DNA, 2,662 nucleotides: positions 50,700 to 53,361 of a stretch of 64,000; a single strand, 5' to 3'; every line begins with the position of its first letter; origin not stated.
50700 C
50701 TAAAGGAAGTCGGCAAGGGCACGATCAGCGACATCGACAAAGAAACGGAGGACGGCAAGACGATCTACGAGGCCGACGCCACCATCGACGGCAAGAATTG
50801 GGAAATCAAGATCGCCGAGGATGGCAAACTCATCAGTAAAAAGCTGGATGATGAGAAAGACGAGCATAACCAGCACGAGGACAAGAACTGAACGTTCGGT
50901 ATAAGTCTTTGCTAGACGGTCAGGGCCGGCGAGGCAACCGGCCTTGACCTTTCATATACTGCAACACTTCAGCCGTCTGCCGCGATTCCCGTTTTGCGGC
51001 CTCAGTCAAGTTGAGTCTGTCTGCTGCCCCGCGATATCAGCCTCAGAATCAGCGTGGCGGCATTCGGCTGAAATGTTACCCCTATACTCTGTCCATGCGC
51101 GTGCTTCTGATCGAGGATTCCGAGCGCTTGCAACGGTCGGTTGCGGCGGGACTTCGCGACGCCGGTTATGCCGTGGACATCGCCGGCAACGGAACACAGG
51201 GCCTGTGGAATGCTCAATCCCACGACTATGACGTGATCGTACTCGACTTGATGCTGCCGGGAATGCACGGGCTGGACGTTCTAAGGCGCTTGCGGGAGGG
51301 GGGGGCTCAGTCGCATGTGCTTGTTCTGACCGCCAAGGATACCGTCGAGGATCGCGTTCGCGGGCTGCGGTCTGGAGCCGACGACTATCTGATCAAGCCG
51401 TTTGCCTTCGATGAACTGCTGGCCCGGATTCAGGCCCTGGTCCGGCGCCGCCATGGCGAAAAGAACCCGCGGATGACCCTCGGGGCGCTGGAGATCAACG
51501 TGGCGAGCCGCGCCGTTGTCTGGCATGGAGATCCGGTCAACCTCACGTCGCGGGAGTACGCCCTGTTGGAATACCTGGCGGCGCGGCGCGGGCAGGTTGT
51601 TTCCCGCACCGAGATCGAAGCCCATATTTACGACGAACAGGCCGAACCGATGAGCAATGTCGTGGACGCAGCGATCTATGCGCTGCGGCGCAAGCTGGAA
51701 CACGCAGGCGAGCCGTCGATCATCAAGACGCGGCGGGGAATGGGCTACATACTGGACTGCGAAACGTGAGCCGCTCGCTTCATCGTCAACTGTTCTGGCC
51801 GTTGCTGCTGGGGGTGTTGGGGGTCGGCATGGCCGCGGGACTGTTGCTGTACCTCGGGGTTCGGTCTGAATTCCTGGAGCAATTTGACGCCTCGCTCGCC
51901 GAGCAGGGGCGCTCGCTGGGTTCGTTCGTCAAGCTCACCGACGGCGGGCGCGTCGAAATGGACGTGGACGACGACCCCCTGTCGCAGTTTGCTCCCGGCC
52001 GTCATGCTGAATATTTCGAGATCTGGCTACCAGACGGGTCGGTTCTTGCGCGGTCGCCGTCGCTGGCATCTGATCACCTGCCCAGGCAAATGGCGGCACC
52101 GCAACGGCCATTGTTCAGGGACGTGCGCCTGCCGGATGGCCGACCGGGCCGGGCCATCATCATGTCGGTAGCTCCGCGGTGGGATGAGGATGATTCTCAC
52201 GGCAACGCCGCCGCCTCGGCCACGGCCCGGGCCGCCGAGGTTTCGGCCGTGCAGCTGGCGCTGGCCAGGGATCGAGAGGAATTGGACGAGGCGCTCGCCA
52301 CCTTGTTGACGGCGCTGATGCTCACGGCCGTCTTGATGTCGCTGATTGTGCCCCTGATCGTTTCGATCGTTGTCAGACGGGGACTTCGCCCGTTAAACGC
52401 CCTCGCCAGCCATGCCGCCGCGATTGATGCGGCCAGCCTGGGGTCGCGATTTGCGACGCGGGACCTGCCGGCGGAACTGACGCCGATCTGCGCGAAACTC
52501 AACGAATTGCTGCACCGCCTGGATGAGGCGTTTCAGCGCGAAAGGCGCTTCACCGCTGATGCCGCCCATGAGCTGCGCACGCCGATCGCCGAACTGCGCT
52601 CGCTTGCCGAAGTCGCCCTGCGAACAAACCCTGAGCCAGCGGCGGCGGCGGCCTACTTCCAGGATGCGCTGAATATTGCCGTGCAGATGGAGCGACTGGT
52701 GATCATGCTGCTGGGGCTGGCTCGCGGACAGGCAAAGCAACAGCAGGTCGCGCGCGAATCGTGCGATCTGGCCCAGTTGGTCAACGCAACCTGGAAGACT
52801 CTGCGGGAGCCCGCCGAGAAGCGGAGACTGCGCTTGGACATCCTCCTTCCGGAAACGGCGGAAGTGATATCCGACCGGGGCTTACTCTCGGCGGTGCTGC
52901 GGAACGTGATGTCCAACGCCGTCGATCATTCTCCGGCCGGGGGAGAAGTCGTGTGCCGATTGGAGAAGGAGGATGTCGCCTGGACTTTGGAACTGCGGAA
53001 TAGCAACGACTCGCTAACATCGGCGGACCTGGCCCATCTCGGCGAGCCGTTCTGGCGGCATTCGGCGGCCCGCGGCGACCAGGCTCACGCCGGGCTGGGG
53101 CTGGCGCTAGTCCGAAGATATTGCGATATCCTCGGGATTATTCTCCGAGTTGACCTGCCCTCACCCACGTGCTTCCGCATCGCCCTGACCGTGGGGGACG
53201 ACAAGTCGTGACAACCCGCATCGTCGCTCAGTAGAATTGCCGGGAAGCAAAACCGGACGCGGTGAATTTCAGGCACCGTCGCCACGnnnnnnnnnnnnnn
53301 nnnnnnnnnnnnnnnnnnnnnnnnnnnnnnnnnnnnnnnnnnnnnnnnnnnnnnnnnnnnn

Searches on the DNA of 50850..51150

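Call 43: search_rna_families(source=window, start=50850, end=51150, threshold=evalue, max_evalue=1)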
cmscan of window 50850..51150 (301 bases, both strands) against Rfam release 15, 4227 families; matches with E-value up to 1: 1.
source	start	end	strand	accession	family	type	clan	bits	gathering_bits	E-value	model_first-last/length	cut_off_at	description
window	50922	50983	+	RF02496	Atu_At1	Gene; sRNA;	-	20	60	0.51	1-108/108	no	Rhizobiales sRNA Atu_At1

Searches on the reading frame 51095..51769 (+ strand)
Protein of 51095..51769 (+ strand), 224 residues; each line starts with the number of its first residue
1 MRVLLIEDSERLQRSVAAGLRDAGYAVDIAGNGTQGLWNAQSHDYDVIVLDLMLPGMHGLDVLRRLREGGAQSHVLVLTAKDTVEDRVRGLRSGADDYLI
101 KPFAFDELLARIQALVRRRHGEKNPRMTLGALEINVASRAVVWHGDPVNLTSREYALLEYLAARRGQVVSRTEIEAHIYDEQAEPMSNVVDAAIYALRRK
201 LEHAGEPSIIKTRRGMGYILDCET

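Call 14: search_protein_families(library=pfam, proteins=[window:51095-51769:+])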
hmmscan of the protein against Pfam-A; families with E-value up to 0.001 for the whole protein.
window:51095-51769:+ (224 aa): 2 families
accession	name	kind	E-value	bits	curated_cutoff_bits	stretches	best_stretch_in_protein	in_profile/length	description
PF00072.30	Response_reg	-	4.2e-28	98.2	30.2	1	3-113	1-111/111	Response regulator receiver domain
PF00486.34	Trans_reg_C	-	1.4e-23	83.1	26.2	1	145-220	1-77/77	Transcriptional regulatory protein, C terminal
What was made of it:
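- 51095..51769 (+): OmpR-family response regulator (224 aa). Its start lies 15 nt after copy B. The gene is intact and is context only. Call 14.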

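Call 15: find_encoding_contigs(protein=window:51095-51769:+, flank=10000, max_places=6)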
Protein window:51095-51769:+ (224 aa): no gene with exactly this product is on record in the collection.

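Call 31: find_homologous_proteins(query=window:51095-51769:+, max_evalue=1e-40)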
Query window:51095-51769:+ (224 aa): 7700 proteins with E <= 1e-40 among 8000 candidates; the best 120 are listed.
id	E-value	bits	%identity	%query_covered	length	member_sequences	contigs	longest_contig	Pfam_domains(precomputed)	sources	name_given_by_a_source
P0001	2.3e-141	486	100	100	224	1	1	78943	PF00486.35,PF00072.31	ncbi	-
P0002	1.6e-108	379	80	99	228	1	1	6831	PF00486.35,PF00072.31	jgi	jgi:DNA-binding response OmpR family regulator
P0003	2.3e-107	375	78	99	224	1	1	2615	PF00486.35,PF00072.31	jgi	jgi:DNA-binding response OmpR family regulator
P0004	6.7e-106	371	75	99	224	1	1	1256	PF00486.35,PF00072.31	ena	-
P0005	9.6e-106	370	77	99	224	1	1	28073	PF00486.35,PF00072.31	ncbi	-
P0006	2.6e-101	356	73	98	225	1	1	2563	PF00486.35,PF00072.31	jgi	jgi:DNA-binding response OmpR family regulator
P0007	5.3e-101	355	75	98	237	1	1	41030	PF00486.35,PF00072.31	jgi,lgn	jgi:DNA-binding response OmpR family regulator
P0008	1.4e-100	353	72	99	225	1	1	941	PF00486.35,PF00072.31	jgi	jgi:DNA-binding response OmpR family regulator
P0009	7.9e-99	347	72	98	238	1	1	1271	PF00486.35,PF00072.31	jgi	jgi:DNA-binding response OmpR family regulator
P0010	2.2e-98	346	71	98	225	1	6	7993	PF00486.35,PF00072.31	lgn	-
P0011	4.5e-98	345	72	98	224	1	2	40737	PF00486.35,PF00072.31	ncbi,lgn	-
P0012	6.7e-98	344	68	100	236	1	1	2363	PF00486.35,PF00072.31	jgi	jgi:DNA-binding response OmpR family regulator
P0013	9.8e-98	344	73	100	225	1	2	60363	PF00486.35,PF00072.31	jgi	jgi:DNA-binding response OmpR family regulator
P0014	1.4e-97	343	70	98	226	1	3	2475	PF00486.35,PF00072.31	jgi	jgi:DNA-binding response OmpR family regulator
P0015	1.3e-96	340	70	98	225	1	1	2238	PF00486.35,PF00072.31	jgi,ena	-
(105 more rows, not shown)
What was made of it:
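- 51095..51769 (+): A 100% identical database protein of the same length is P0001 (call 31).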

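Call 32: find_encoding_contigs(protein=P0001, flank=10000, max_places=4)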
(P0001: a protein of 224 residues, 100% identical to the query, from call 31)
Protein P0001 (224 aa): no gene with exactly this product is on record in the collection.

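Call 33: find_encoding_contigs(protein=P0002, flank=5000, max_places=3)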
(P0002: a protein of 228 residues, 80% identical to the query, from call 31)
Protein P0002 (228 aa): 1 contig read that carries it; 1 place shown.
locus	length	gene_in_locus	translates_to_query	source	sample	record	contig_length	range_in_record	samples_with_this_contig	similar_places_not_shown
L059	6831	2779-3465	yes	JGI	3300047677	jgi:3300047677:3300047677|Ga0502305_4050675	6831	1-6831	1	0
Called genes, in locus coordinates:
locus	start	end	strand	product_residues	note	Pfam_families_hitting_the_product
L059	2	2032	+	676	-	?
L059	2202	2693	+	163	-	PF11396:PepSY_like (faint)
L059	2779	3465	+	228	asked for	PF00072:Response_reg, PF00486:Trans_reg_C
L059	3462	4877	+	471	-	PF00672:HAMP (weak), PF00512:HisKA, PF02518:HATPase_c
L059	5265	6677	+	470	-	PF03050:DDE_Tnp_IS66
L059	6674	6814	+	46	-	-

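Call 34: find_encoding_contigs(protein=P0005, flank=5000, max_places=3)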
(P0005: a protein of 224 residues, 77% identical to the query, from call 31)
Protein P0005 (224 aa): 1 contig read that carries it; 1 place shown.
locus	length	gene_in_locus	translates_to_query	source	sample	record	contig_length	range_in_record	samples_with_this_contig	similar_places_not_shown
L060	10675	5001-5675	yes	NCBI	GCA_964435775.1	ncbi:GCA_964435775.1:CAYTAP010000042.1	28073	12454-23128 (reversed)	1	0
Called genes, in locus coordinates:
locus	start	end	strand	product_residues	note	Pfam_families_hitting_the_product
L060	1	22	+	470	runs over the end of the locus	PF02321:OEP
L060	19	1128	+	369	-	PF26077:BSH_Fcp1 (faint), PF25989:YknX_C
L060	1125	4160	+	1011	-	PF00873:ACR_tran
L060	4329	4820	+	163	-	PF11396:PepSY_like (faint)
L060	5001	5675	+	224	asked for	PF00072:Response_reg, PF00486:Trans_reg_C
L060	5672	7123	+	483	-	PF08521:2CSK_N (weak), PF00672:HAMP (faint), PF00512:HisKA, PF02518:HATPase_c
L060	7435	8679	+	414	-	-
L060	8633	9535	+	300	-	PF12802:MarR_2 (weak), PF09339:HTH_IclR (faint)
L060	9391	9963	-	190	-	-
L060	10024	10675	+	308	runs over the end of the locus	-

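Call 54: list_cluster_members(proteins=[P0001])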
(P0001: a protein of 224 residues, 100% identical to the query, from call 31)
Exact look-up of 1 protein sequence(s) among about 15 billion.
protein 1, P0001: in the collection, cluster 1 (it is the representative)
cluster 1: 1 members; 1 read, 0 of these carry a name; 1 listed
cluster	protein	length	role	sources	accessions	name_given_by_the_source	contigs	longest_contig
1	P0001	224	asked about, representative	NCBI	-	-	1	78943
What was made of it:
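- Tried and rejected: The cluster look-up gave no organism name (call 54).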

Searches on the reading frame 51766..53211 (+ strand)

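Call 14: search_protein_families(library=pfam, proteins=[window:51766-53211:+])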
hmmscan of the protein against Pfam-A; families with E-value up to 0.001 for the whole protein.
window:51766-53211:+ (481 aa): 4 families
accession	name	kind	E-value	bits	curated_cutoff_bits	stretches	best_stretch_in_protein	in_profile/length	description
PF02518.31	HATPase_c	-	1e-12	48.9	26.4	1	371-474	3-107/111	Histidine kinase-, DNA gyrase B-, and HSP90-like ATPase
PF00512.31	HisKA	-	4.4e-09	36.7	26.9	1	259-323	2-65/66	His Kinase A (phospho-acceptor) domain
PF08521.16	2CSK_N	-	4.8e-08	33.6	23.2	1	21-138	5-115/140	Two-component sensor kinase N-terminal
PF00672.30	HAMP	-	3.5e-05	24.5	25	1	202-253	2-52/53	HAMP domain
